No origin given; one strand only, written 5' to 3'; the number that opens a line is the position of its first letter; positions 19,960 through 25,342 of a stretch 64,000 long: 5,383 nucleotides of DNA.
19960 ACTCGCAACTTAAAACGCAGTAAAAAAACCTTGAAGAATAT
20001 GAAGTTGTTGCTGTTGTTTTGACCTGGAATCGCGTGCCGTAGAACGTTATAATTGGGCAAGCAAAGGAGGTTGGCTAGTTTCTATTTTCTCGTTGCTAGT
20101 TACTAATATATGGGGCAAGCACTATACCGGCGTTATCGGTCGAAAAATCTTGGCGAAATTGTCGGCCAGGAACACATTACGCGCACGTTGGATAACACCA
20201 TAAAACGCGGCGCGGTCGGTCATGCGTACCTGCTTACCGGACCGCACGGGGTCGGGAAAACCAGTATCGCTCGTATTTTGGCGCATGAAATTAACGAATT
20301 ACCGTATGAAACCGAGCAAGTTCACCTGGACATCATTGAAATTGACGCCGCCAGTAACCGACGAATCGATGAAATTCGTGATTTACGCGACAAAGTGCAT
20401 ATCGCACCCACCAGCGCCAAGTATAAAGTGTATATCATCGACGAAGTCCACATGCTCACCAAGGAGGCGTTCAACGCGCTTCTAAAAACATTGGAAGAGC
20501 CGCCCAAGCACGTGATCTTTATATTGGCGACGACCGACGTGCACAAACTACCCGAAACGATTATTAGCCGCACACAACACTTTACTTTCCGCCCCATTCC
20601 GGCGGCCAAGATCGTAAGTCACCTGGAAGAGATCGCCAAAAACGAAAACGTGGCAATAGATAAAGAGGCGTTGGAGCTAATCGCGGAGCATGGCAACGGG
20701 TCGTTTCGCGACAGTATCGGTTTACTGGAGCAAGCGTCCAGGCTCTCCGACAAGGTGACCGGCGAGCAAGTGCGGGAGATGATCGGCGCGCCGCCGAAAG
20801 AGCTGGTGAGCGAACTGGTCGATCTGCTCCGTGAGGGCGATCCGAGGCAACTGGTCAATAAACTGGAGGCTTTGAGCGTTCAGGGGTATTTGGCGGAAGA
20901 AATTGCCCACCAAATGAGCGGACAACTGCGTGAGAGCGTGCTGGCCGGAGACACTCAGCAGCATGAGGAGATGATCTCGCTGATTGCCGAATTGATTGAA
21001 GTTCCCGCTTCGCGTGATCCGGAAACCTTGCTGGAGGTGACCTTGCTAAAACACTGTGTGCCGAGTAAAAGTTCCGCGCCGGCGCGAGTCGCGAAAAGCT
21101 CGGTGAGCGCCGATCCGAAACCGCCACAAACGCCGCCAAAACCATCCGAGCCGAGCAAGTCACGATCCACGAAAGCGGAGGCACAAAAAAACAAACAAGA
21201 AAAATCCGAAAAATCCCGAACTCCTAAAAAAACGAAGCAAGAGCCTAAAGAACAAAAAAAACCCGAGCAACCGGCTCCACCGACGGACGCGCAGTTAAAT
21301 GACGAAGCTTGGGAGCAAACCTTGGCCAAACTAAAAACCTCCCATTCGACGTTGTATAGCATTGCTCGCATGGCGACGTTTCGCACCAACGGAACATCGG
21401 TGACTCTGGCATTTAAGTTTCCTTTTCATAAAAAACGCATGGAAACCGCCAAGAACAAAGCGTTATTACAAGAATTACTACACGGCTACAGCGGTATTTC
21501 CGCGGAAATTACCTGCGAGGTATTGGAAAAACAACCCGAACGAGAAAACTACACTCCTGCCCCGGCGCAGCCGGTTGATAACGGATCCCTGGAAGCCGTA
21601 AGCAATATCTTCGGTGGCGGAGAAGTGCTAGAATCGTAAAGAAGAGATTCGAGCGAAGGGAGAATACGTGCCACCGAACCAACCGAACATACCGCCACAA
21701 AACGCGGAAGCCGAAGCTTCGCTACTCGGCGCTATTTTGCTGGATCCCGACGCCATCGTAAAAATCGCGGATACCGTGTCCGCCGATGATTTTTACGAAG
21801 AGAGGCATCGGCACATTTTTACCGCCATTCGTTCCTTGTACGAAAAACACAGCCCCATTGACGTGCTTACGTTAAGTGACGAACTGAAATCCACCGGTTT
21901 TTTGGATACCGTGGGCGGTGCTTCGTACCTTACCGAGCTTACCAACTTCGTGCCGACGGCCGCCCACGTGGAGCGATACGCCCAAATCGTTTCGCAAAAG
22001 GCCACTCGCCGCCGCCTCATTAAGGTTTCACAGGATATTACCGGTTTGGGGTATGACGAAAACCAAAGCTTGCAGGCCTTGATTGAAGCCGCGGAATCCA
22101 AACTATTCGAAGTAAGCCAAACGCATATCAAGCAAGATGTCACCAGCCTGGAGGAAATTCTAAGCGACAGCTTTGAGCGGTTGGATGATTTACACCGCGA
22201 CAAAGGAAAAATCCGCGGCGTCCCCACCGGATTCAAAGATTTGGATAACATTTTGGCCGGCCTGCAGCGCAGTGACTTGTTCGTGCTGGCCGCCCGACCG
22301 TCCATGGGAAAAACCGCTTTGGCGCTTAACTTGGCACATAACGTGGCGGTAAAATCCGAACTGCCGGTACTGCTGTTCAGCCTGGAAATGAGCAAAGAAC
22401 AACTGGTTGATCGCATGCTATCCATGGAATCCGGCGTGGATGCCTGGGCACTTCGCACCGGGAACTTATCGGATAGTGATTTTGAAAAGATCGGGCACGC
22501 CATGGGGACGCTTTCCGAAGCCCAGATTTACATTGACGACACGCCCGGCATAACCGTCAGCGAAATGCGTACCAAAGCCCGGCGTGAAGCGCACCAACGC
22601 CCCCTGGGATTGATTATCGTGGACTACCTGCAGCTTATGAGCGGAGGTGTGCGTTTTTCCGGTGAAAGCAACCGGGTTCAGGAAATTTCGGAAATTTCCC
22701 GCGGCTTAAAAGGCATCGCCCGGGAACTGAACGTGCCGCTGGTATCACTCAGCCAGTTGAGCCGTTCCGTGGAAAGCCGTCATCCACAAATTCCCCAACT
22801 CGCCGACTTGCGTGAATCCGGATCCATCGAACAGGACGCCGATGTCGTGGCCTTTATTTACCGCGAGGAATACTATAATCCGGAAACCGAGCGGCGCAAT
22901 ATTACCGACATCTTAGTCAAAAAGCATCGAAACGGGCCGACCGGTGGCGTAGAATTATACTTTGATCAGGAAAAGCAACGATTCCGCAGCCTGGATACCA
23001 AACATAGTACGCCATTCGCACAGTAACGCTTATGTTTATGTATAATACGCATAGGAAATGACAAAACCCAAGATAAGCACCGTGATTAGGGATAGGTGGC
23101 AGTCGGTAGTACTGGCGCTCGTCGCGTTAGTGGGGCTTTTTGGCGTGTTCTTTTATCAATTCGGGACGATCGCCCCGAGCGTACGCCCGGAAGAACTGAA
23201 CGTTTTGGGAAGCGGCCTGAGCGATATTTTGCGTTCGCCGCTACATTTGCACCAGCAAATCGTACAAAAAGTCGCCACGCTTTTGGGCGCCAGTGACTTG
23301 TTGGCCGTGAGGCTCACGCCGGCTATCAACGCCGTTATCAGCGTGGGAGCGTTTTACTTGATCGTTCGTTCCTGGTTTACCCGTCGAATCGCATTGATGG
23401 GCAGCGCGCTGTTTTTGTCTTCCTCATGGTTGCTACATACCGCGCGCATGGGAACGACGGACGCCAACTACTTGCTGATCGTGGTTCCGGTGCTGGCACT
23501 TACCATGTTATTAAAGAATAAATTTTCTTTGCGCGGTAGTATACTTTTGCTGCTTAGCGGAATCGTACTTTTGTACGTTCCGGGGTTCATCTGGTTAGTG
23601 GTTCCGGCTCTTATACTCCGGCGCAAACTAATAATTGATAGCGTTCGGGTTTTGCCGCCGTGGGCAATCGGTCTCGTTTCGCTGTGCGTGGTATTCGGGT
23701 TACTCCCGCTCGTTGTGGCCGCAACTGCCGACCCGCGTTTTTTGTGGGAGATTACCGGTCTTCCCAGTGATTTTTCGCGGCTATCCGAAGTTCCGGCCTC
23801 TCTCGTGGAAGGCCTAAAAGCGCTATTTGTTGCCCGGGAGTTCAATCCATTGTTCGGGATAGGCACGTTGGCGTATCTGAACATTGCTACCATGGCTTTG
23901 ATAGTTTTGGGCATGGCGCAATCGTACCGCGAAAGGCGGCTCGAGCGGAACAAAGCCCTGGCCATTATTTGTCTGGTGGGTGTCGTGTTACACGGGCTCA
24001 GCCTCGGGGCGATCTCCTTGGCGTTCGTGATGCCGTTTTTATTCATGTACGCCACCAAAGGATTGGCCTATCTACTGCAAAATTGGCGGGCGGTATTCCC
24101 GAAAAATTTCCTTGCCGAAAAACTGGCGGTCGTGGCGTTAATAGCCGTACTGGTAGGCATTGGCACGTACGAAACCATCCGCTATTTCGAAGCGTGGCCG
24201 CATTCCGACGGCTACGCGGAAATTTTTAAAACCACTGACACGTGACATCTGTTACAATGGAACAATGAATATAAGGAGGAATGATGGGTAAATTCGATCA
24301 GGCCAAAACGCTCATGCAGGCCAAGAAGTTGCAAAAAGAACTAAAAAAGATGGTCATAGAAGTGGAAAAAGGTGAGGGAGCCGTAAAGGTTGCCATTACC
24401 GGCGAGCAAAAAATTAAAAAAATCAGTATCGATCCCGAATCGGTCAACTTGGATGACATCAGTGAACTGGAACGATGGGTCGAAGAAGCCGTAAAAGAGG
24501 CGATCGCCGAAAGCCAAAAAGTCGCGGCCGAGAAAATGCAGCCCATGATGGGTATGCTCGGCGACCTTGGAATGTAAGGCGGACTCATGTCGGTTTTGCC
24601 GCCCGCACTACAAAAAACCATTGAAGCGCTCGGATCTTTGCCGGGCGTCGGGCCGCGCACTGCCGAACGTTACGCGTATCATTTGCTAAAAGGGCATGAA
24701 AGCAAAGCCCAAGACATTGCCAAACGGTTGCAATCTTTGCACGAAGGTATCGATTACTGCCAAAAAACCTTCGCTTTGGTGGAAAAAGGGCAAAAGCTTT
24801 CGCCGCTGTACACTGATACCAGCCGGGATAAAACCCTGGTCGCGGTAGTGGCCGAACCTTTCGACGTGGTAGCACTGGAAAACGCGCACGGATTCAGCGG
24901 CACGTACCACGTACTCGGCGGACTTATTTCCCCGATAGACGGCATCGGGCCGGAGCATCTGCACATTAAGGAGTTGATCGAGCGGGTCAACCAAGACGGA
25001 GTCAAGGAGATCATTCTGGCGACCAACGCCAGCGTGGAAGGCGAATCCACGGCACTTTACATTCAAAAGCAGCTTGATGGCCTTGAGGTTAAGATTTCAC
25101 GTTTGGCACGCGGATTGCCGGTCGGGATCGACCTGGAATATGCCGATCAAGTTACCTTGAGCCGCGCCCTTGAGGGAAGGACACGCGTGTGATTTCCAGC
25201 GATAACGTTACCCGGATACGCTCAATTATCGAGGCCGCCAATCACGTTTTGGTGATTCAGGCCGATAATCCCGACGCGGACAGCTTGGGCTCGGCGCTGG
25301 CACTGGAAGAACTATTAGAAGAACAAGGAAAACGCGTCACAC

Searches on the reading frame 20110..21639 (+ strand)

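Call 66: search_protein_families(library=pfam, proteins=[window:20110-21639:+])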
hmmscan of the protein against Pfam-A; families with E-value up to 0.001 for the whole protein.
window:20110-21639:+ (509 aa): 20 families
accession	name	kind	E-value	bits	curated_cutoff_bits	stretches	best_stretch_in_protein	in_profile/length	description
PF13177.12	DNA_pol3_delta2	-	7e-35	120.8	27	1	19-163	1-160/161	DNA polymerase III, delta subunit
PF00004.35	AAA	-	3.8e-16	60.2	21.2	1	40-160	1-128/131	ATPase family associated with various cellular activities (AAA)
PF22608.2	DNAX_ATPase_lid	-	1.5e-11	44.3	27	1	168-209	2-43/49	DNA polymerase III clamp loader subunit, ATPase lid domain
PF07728.20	AAA_5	-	7.6e-10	39.4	22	1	41-131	3-93/139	AAA domain (dynein-related subfamily)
PF13401.12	AAA_22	-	1.1e-07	32.7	27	1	40-141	8-122/130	AAA domain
PF05496.18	RuvB_N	-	2.9e-07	30.8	27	1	10-130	2-110/159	Holliday junction DNA helicase RuvB P-loop domain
PF21960.2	RCF1-5-like_lid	-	5.4e-07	29.9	27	1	172-210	3-42/43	RCF1/5-like, AAA+ ATPase lid domain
PF12775.13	AAA_7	-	1.7e-06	28.1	25.8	1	37-123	33-119/181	P-loop containing dynein motor region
PF06068.19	TIP49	-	6e-06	26.1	23.8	0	107-141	277-310/347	TIP49 P-loop domain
PF13191.12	AAA_16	-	6.6e-06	27.2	32.6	1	17-63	2-50/167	AAA ATPase domain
PF13173.12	AAA_14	-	1e-05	26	27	1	39-138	4-95/129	AAA domain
PF12169.13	DNA_pol3_gamma3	-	2.1e-05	24.8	24.4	0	216-273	1-58/143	DNA polymerase III subunits gamma and tau domain III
PF13604.12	AAA_30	-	6.2e-05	23.2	27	0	40-138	21-122/191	AAA domain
PF00005.33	ABC_tran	-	6.4e-05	24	25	0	37-102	11-67/137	ABC transporter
PF13238.12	AAA_18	-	9.1e-05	23.4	29.4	1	41-127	2-62/128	AAA domain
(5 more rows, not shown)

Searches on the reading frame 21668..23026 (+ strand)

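Call 66: search_protein_families(library=pfam, proteins=[window:21668-23026:+])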
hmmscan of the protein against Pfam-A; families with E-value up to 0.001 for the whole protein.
window:21668-23026:+ (452 aa): 4 families
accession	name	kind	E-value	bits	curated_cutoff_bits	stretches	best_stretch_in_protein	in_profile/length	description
PF03796.21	DnaB_C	-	5.4e-106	354.1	27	1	184-440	1-254/255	DnaB-like helicase C terminal domain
PF00772.26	DnaB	-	4.5e-36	123.4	23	1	9-109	2-102/103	DnaB-like helicase N terminal domain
PF13481.12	AAA_25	-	4.6e-12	46.4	27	1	190-359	20-185/195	AAA domain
PF06745.19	ATPase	-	1.1e-06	28.7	26.6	1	185-258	1-75/231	KaiC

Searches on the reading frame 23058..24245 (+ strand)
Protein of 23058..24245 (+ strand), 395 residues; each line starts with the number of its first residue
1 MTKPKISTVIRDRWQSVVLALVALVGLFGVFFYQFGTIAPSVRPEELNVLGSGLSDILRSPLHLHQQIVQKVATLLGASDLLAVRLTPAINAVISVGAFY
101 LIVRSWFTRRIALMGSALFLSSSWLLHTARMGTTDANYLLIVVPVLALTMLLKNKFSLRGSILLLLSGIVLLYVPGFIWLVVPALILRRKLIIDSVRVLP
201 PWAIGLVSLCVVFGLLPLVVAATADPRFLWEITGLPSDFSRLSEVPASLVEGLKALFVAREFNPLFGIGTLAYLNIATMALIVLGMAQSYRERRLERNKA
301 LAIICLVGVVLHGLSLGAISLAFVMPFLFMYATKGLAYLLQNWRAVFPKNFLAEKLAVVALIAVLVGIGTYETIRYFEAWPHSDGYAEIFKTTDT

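Call 67: search_protein_families(library=pfam, proteins=[window:23058-24245:+])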
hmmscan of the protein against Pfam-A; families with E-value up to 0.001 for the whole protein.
window:23058-24245:+ (395 aa): 1 family
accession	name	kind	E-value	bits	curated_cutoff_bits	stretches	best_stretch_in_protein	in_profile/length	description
PF13231.12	PMT_2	-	8.3e-06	26.5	26.1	1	70-216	10-155/160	Dolichyl-phosphate-mannose-protein mannosyltransferase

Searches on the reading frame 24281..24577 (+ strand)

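Call 67: search_protein_families(library=pfam, proteins=[window:24281-24577:+])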
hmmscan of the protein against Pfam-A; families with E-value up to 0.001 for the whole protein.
window:24281-24577:+ (98 aa): 2 families
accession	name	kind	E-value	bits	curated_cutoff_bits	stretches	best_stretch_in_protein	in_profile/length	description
PF02575.21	YbaB_DNA_bd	-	6.6e-20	71.5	25.5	1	12-93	9-90/91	YbaB/EbfC DNA-binding family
PF15931.10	DUF4747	-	0.00022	21.2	27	1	9-85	130-205/257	Domain of unknown function (DUF4747)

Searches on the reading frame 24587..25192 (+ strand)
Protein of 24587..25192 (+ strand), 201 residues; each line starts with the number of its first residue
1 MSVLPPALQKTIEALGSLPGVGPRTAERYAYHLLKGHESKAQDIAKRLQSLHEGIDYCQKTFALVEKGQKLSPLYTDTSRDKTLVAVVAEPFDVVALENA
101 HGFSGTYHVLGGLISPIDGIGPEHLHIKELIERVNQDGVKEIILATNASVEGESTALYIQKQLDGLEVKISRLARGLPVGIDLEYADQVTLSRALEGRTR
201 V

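Call 67: search_protein_families(library=pfam, proteins=[window:24587-25192:+])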
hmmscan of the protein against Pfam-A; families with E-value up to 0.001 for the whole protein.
window:24587-25192:+ (201 aa): 4 families
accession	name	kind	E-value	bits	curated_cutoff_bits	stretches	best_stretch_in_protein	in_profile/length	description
PF13662.12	Toprim_4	-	1.8e-25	89.4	25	1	85-174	3-85/85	Toprim domain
PF21176.3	RecR_HhH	-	1.2e-13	51.1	27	1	9-50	2-43/45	RecR, helix-hairpin-helix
PF21175.2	RecR_C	-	8.4e-12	44.7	22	1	176-199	1-24/24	RecR, C-terminal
PF01751.28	Toprim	-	1.7e-09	38.2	23.1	1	86-164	3-81/96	Toprim domain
